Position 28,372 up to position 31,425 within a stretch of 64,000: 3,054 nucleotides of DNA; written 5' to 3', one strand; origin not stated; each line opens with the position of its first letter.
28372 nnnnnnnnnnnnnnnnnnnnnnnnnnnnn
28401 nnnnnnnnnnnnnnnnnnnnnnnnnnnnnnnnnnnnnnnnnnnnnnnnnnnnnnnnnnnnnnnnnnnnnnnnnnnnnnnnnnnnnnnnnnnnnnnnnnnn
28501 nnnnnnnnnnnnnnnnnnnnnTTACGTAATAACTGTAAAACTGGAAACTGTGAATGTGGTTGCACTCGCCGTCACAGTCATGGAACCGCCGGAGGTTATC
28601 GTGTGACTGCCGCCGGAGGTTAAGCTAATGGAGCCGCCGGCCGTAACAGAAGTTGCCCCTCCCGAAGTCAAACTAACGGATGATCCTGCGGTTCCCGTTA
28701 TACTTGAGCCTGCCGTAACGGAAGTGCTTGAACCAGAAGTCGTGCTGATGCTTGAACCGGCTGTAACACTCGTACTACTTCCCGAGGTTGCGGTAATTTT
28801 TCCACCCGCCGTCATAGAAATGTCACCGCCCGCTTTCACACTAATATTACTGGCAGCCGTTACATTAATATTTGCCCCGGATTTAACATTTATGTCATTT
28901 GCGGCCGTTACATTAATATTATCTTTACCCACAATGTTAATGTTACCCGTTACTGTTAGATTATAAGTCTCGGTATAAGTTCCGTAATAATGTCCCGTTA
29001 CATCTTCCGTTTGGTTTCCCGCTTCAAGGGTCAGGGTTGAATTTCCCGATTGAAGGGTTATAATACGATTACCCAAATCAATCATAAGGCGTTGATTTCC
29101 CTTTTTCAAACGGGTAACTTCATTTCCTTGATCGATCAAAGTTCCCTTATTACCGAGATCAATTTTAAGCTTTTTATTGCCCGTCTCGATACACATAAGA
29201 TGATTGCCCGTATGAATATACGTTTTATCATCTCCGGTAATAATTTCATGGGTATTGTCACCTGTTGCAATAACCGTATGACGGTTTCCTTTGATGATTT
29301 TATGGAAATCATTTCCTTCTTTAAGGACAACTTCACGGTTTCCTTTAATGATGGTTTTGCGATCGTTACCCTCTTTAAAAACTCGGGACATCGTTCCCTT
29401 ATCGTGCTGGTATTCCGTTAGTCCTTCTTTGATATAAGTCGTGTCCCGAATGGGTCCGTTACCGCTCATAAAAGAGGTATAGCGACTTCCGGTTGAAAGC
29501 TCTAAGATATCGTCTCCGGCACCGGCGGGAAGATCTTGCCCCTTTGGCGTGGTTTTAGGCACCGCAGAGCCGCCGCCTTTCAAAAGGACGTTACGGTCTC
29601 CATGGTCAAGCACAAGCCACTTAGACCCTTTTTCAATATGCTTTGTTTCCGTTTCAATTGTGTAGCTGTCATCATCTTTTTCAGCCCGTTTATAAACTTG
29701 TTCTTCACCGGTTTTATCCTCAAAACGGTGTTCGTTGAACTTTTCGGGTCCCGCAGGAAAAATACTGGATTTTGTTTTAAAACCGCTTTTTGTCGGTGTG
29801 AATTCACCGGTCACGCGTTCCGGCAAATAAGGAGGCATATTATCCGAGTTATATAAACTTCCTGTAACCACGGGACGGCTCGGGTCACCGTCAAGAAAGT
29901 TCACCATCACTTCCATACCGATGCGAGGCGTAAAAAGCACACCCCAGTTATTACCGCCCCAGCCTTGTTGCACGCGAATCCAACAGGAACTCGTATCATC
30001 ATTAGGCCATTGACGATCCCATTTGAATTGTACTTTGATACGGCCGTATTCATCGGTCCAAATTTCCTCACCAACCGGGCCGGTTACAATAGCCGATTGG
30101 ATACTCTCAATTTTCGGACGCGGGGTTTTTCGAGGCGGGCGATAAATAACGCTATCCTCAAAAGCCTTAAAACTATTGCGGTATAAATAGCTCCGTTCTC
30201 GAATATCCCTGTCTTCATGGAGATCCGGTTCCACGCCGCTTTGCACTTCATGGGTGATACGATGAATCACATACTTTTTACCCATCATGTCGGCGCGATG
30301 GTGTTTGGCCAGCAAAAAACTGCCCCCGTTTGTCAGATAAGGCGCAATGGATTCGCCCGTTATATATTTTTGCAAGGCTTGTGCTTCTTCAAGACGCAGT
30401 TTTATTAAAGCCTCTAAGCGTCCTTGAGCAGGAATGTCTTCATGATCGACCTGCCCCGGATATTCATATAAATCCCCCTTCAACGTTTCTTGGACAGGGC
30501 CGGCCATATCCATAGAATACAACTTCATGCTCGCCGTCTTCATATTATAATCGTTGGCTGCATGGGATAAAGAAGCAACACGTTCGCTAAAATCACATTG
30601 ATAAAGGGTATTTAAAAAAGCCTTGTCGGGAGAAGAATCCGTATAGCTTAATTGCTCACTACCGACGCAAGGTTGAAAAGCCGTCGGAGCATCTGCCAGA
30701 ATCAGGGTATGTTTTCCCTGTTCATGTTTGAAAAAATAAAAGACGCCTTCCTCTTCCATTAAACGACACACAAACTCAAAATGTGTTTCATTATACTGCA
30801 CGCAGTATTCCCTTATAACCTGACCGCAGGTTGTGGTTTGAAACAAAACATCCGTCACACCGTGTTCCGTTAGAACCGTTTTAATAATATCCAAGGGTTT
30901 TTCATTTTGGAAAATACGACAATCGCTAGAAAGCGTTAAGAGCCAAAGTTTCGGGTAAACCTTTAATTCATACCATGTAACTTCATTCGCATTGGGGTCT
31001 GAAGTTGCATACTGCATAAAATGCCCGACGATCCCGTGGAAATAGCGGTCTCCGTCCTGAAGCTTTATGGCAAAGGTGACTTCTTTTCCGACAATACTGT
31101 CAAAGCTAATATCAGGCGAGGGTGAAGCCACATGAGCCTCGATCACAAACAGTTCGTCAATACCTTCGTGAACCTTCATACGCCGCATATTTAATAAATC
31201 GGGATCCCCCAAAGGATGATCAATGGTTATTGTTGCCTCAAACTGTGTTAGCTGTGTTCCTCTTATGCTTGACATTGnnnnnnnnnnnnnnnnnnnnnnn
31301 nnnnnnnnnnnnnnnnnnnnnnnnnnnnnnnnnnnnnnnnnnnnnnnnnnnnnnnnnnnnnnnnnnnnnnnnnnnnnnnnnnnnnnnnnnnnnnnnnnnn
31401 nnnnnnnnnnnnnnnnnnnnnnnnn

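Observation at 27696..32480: Stand-alone vgrG operon: degenerate HD-fold protein, VgrG and MORN-repeat protein inserted upstream of a core methyltransferase, with no other T6SS genes in the window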

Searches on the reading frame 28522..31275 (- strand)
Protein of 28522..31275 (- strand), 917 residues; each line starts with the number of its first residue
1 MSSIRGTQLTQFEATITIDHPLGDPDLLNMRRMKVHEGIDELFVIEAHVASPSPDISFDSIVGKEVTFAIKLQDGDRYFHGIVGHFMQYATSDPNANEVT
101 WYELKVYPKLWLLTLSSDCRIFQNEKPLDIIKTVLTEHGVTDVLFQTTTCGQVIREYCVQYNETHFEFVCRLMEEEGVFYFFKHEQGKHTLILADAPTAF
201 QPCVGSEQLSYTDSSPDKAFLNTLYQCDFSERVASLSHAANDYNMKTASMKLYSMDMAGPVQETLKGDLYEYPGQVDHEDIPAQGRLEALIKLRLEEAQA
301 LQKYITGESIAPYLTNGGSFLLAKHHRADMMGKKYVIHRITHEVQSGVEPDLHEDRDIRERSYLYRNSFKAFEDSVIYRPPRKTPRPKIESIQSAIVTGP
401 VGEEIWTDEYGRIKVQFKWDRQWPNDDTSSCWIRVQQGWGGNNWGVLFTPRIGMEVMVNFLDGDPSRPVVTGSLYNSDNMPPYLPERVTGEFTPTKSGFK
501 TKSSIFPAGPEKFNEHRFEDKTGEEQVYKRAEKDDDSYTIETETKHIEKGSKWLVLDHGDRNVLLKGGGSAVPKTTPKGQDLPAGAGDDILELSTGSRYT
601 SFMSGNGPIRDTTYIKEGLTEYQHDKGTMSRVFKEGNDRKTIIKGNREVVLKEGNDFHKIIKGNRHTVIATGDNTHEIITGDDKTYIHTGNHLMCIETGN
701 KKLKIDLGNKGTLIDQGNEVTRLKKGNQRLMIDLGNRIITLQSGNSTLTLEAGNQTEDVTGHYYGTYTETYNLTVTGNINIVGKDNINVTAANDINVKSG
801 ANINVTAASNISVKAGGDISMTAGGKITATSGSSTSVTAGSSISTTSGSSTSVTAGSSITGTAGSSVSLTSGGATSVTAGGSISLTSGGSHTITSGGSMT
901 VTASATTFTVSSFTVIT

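Call 3: search_protein_families(library=pfam, proteins=[window:28522-31275:-], max_evalue=0.01)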
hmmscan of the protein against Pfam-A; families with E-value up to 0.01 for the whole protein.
window:28522-31275:- (917 aa): 5 families
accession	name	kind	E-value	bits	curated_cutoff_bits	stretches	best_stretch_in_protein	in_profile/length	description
PF05954.17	Phage_GPD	-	8.3e-79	265.4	30.1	1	36-346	1-303/305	Phage tail baseplate hub (GPD)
PF04717.18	Phage_base_V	-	1.3e-13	51.5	23.8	1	407-475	11-75/75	Type VI secretion system/phage-baseplate injector OB domain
PF22178.3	Gp5_trimer_C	-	4.2e-09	37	30.9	1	497-552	1-53/112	Bacteriophage T4 gp5 C-terminal trimerisation domain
PF10106.14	DUF2345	-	1.7e-07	31.6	30.7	1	780-896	23-143/151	Uncharacterized protein conserved in bacteria (DUF2345)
PF20093.5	DUF6484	-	0.0013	19.8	27.6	1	451-473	38-60/61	Domain of unknown function (DUF6484)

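Call 7: search_protein_families(library=ncbifam, proteins=[window:28522-31275:-], max_evalue=0.1)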
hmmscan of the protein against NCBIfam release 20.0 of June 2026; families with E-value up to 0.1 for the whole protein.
window:28522-31275:- (917 aa): 4 families
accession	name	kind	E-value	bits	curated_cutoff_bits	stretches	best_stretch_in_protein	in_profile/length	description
TIGR03361.1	VI_Rhs_Vgr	subfamily_domain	3.2e-153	511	186.35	1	19-549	4-510/513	type VI secretion system tip protein TssI/VgrG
TIGR01646.1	vgr_GE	subfamily_domain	1.6e-113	380.3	121.8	1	30-534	3-480/480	type VI secretion system tip protein VgrG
NF033848.1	VgrG_rel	hypoth_equivalog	1.3e-14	53.4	275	1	385-485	370-461/547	VgrG-related protein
NF007410.2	PRK09946.1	equivalog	0.0018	17.9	300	1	627-708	136-217/269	protein YdhT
